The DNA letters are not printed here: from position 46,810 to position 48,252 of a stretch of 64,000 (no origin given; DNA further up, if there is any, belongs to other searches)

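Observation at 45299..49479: C5-methyltransferase / ParB-HTH / unknown / Vsr operon without a recognisable restriction endonuclease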

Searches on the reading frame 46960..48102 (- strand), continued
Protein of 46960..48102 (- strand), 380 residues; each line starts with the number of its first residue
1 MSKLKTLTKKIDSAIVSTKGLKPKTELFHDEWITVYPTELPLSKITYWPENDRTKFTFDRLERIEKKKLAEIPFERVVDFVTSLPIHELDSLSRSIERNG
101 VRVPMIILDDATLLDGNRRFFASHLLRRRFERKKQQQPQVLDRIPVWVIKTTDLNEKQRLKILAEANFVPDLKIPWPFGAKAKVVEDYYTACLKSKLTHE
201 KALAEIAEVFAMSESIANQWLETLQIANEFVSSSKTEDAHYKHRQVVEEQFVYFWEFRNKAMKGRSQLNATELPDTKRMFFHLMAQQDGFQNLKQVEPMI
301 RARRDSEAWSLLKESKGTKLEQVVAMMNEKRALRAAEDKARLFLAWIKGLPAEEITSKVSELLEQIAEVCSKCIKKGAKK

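Call 60: search_protein_families(library=pfam, alignment_id=A2, max_evalue=0.01)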
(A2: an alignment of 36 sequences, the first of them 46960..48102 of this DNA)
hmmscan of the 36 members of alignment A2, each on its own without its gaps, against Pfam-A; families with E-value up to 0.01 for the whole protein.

A. member 1, window:46960-48102:- (380 aa): 0 families

B. families by the number of members that match (of 36 scanned): 3 families
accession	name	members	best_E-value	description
PF02195.25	ParB_N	16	0.00043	ParB N-terminal domain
PF16140.10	DUF4848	1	0.0012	Domain of unknown function (DUF4848)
PF21861.2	RepB_C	1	0.0052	Replication protein RepB, C-terminal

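Call 84: fold_search(model_id=the predicted structure, library=viral)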
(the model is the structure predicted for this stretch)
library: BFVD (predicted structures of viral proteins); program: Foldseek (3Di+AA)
matches with E <= 10: 154; with E <= 0.001: 9
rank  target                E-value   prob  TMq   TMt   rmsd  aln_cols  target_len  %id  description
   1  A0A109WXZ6            1.5e-04  1.00  0.27  0.28  14.6       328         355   13  (no name in the UniProt tables at hand)
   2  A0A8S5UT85            2.4e-04  1.00  0.33  0.28  10.7       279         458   14  Chromosome partitioning protein [Siphoviridae sp. ct4fm14]
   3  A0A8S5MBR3            2.8e-04  1.00  0.38  0.39   6.7       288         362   15  Chromosome partitioning protein [Myoviridae sp. ct9Fw19]
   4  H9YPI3                2.9e-04  1.00  0.30  0.29   8.3       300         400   12  (no name in the UniProt tables at hand)
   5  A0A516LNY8            3.2e-04  1.00  0.26  0.33  11.3       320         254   12  (no name in the UniProt tables at hand)
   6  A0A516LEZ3            3.9e-04  1.00  0.28  0.34  15.4       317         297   13  (no name in the UniProt tables at hand)
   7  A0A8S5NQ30            6.0e-04  1.00  0.21  0.37  14.6       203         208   15  ParB protein [Siphoviridae sp. ctpbe1]
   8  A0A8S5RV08            6.9e-04  1.00  0.31  0.18  14.7       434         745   11  (no name in the UniProt tables at hand)
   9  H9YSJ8                8.8e-04  1.00  0.24  0.19  16.6       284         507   16  (no name in the UniProt tables at hand)
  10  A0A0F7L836            1.4e-03  1.00  0.23  0.16  15.1       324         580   16  Chromosome partitioning protein ParB [uncultured marine virus]
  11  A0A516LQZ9            1.5e-03  0.98  0.20  0.26  11.2       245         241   13  (no name in the UniProt tables at hand)
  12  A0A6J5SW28            1.7e-03  0.99  0.22  0.35  17.2       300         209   14  Spo0J Stage 0 sporulation protein J (Antagonist of Soj) containing ParB-like nuclease domain [uncultured Caudovirales phage]
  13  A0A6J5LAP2            1.7e-03  1.00  0.35  0.41  17.2       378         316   13  Spo0J Stage 0 sporulation protein J (Antagonist of Soj) containing ParB-like nuclease domain [uncultured Caudovirales phage]
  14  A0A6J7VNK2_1          2.0e-03  0.99  0.27  0.10  17.1       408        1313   11  Uncharacterized protein [uncultured Caudovirales phage]
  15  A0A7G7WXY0            2.6e-03  1.00  0.22  0.38  16.4       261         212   15  (no name in the UniProt tables at hand)
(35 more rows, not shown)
